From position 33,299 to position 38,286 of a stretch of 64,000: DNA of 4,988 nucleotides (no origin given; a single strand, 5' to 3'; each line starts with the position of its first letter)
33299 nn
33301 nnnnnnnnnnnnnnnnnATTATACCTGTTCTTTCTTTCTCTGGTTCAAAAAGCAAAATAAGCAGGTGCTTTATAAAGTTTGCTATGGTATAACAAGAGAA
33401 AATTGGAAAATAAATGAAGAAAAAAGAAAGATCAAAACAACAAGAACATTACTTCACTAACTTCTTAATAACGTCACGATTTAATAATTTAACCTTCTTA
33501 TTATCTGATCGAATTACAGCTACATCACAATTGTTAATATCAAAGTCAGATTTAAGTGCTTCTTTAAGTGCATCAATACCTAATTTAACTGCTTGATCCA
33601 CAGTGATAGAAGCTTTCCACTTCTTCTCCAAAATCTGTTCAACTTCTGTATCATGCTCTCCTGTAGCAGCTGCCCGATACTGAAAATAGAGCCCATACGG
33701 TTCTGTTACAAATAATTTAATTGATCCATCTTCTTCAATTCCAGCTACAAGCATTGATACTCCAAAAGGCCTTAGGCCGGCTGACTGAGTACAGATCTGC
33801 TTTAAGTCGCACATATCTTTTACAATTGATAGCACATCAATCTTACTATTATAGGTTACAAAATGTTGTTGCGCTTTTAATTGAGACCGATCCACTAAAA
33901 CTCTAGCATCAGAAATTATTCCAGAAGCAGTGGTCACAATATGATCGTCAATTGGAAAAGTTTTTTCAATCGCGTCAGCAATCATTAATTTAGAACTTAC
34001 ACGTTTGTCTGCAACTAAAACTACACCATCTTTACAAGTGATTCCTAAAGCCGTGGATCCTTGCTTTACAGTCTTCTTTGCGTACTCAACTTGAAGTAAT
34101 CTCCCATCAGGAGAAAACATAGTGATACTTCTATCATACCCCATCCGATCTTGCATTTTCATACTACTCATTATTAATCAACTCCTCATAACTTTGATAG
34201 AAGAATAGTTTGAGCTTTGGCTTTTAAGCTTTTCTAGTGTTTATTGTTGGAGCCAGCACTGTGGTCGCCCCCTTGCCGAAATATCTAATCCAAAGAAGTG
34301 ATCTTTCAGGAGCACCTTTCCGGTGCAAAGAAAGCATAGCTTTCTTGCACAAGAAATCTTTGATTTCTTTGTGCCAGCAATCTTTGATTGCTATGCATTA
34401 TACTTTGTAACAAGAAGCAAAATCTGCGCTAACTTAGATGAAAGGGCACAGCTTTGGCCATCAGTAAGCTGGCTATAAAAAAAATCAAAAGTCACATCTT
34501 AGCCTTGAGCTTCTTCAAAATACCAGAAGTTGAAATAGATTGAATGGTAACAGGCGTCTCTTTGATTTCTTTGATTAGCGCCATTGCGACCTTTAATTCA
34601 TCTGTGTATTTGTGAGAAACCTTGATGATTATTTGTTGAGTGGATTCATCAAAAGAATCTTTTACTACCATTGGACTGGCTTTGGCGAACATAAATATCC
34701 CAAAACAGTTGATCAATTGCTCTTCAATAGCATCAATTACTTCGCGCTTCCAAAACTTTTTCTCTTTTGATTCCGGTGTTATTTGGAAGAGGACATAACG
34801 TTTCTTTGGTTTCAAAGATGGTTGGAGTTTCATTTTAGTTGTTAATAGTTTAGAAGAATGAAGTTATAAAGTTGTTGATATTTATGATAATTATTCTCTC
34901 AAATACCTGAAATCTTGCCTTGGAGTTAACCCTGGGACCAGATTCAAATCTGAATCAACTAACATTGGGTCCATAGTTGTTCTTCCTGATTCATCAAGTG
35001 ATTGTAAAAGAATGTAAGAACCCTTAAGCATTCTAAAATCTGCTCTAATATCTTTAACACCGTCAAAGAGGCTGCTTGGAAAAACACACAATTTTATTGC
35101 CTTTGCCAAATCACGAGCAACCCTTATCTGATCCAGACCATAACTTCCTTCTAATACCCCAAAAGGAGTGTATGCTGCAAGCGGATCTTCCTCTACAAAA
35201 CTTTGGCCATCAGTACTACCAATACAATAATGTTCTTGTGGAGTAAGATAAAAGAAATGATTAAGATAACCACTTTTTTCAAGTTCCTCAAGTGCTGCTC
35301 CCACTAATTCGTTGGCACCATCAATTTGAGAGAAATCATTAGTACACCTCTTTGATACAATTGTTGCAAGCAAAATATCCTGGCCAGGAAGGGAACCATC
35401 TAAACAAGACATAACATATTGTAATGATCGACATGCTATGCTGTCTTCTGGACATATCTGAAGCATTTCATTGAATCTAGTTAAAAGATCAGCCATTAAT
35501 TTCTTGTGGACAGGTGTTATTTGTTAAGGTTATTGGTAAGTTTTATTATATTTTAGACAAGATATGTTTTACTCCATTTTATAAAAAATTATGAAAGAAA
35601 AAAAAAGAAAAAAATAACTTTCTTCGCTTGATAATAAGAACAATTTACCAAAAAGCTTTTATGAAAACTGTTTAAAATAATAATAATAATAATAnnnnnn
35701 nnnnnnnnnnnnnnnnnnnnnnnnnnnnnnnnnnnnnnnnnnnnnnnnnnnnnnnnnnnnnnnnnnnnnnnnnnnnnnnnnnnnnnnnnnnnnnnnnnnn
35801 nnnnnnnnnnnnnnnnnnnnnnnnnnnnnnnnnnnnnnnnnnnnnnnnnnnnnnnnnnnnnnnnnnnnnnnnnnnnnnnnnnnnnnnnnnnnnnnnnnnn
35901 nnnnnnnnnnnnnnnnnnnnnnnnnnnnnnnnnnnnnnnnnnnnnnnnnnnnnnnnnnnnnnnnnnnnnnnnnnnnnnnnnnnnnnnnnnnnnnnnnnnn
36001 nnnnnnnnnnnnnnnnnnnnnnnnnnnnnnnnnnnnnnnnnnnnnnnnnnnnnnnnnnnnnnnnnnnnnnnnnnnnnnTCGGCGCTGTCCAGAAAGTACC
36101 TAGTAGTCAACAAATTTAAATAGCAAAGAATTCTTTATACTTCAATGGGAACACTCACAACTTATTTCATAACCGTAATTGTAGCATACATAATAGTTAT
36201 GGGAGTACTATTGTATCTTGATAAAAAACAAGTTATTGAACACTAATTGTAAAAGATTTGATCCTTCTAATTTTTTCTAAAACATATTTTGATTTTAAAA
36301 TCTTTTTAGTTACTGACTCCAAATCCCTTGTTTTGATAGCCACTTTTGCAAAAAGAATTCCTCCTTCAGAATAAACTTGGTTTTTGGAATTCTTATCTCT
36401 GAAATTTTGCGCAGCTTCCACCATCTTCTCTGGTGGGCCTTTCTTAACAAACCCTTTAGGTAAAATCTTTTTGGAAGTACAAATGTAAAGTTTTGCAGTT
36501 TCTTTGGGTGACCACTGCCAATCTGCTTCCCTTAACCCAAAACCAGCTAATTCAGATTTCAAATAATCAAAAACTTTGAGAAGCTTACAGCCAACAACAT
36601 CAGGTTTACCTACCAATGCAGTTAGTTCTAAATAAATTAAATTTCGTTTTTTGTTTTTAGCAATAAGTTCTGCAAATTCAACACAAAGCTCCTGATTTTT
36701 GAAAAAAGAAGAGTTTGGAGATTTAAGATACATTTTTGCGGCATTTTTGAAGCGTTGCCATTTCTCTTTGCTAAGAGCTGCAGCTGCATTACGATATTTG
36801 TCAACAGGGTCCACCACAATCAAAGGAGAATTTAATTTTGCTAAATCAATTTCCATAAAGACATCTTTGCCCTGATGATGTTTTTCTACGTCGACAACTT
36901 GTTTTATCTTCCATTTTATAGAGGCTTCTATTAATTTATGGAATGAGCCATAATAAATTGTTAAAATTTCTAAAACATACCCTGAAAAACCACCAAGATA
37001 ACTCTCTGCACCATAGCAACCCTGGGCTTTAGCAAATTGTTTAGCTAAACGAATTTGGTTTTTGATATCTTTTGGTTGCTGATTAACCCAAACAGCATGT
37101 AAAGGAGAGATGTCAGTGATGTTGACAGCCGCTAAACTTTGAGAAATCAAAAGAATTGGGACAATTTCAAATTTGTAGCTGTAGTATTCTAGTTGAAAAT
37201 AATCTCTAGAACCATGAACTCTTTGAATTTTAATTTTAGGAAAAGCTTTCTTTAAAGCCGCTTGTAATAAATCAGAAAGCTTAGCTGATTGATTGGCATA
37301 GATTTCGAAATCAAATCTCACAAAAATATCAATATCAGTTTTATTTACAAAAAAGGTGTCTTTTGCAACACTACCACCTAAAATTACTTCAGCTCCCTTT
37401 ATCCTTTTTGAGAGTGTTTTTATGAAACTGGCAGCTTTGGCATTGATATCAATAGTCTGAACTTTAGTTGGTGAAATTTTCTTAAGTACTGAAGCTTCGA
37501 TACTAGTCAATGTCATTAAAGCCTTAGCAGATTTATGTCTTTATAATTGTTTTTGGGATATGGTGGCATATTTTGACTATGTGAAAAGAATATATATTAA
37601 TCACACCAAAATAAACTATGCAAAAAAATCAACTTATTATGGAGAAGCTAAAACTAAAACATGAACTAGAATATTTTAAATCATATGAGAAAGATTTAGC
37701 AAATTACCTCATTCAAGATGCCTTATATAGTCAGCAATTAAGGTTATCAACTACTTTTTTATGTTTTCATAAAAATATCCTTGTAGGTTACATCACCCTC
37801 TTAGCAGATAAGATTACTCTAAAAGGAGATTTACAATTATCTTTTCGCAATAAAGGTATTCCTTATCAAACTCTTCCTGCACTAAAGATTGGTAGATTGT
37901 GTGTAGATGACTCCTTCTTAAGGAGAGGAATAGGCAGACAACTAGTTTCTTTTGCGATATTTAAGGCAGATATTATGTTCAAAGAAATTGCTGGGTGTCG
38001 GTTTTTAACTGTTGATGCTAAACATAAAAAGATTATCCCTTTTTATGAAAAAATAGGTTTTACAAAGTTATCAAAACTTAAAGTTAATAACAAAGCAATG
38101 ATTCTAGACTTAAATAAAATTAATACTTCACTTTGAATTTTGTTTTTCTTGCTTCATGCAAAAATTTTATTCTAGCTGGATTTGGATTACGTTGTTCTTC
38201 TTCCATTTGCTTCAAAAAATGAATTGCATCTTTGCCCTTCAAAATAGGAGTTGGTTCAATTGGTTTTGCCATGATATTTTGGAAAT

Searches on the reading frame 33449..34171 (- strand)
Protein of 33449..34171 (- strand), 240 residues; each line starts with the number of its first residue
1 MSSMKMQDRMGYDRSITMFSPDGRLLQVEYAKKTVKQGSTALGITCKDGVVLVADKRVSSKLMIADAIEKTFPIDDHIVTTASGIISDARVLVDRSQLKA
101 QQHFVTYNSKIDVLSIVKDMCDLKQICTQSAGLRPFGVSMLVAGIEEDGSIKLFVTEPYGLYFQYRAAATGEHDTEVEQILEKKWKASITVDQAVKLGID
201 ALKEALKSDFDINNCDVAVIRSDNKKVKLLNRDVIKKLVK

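Call 63: search_protein_families(library=pfam, proteins=[window:33449-34171:-], max_evalue=0.01)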
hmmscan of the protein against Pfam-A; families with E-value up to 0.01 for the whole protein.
window:33449-34171:- (240 aa): 2 families
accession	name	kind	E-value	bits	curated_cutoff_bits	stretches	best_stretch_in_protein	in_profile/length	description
PF00227.31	Proteasome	-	4.9e-55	186.6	22.4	1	35-220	1-189/189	Proteasome subunit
PF10584.14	Proteasome_A_N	-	6.5e-13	48.5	27.7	1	12-33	1-22/23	Proteasome subunit A N-terminal signature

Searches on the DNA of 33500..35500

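Call 15: search_rna_families(source=window, start=33500, end=35500, threshold=evalue, max_evalue=10, show_alignments=2)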
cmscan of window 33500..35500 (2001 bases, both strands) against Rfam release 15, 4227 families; matches with E-value up to 10: 5.
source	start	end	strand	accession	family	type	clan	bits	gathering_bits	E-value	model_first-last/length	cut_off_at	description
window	34873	34960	+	RF01192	SNORD11B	Gene; snRNA; snoRNA; CD-box;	CL00103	20.8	50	2.1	1-87/87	no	Small nucleolar RNA SNORD11B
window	33861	33934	-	RF01224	snoR80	Gene; snRNA; snoRNA; HACA-box;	CL00038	19.7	45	3.6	1-129/129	no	Small nucleolar RNA snoR80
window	34316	34383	+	RF03818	MIR7994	Gene; miRNA;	-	16.8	100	8.6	1-90/90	no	MIR7994 microRNA precursor family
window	34322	34375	+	RF04120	MIR5998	Gene; miRNA;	-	15.6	180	3.3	1-173/173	no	MIR5998 microRNA precursor family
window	34332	34389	+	RF00706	mir-263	Gene; miRNA;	CL00093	14.3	51.3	6.6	1-86/86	no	mir-263 microRNA precursor family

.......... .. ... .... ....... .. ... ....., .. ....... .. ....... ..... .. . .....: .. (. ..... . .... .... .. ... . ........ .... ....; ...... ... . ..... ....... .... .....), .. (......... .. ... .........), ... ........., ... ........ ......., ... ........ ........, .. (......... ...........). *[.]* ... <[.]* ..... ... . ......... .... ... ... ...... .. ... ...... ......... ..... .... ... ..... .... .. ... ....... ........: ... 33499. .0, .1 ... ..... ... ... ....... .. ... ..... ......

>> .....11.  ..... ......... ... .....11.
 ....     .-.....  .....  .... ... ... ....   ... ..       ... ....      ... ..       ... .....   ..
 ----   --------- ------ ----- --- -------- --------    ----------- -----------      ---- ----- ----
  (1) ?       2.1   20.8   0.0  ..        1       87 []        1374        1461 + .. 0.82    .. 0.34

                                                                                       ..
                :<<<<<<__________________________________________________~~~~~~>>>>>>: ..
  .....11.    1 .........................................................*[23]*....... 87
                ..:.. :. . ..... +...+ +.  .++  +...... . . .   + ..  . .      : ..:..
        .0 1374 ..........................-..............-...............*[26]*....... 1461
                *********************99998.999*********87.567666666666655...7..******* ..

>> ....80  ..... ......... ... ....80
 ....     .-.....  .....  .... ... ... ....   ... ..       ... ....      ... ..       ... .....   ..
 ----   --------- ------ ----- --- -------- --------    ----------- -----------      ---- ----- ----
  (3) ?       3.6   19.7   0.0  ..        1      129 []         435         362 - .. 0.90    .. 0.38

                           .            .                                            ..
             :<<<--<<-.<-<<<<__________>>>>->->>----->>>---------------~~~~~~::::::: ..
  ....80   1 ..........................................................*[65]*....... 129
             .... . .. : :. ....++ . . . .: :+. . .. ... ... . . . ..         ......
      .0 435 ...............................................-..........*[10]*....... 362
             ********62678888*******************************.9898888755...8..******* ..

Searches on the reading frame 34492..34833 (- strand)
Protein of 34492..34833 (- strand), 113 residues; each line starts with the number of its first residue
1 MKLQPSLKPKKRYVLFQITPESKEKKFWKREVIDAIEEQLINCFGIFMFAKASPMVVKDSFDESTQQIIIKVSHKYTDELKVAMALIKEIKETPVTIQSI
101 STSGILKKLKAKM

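Call 63: search_protein_families(library=pfam, proteins=[window:34492-34833:-], max_evalue=0.01)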
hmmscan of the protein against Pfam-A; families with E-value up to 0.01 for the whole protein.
window:34492-34833:- (113 aa): 1 family
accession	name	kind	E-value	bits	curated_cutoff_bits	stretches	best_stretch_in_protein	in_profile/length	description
PF01900.24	RNase_P_Rpp14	-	7.6e-18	65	23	1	12-112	1-102/104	Rpp14/Pop5 family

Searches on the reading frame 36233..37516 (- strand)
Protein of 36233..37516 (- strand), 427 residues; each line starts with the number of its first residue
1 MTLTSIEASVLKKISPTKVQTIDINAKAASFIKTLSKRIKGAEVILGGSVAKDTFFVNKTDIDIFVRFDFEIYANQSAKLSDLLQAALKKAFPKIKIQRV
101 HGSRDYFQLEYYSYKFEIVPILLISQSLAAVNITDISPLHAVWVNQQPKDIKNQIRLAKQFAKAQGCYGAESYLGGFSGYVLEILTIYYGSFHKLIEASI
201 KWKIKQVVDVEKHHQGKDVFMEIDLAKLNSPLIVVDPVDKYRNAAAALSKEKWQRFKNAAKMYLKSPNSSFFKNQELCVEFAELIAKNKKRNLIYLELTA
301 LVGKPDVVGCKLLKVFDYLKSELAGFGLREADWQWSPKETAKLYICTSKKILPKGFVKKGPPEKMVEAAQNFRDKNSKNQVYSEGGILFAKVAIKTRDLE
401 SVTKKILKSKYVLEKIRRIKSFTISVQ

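Call 10: search_protein_families(library=pfam, proteins=[window:36233-37516:-], max_evalue=0.01)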
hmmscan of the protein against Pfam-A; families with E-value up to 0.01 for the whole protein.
window:36233-37516:- (427 aa): 4 families
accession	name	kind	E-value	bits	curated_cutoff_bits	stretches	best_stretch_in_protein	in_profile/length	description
PF09249.16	tRNA_NucTransf2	-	8.6e-38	129.5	27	1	153-273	1-113/113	tRNA nucleotidyltransferase, second domain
PF01909.29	NTP_transf_2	-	1.2e-06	29.2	21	1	31-76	4-53/93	Nucleotidyltransferase domain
PF18144.7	SMODS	-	4.3e-06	27.5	26.5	1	10-155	10-160/164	Second Messenger Oligonucleotide or Dinucleotide Synthetase domain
PF10421.14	OAS1_C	-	0.00023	21.3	19.9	0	139-188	31-78/188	2'-5'-oligoadenylate synthetase 1, domain 2, C-terminus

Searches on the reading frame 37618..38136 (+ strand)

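Call 10: search_protein_families(library=pfam, proteins=[window:37618-38136:+], max_evalue=0.01)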
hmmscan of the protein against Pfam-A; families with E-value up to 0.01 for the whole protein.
window:37618-38136:+ (172 aa): 4 families
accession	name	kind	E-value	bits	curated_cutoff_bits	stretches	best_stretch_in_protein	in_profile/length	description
PF13508.13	Acetyltransf_7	-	2.3e-09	37.9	27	1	53-149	12-83/84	Acetyltransferase (GNAT) domain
PF00583.31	Acetyltransf_1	-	2.6e-09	37.8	20.7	1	41-148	30-116/116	Acetyltransferase (GNAT) family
PF13673.13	Acetyltransf_10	-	6.1e-09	36.4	23.6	1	44-158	31-117/128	Acetyltransferase (GNAT) domain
PF08445.16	FR47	-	2e-05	24.9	22.1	1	90-152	23-81/86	FR47-like protein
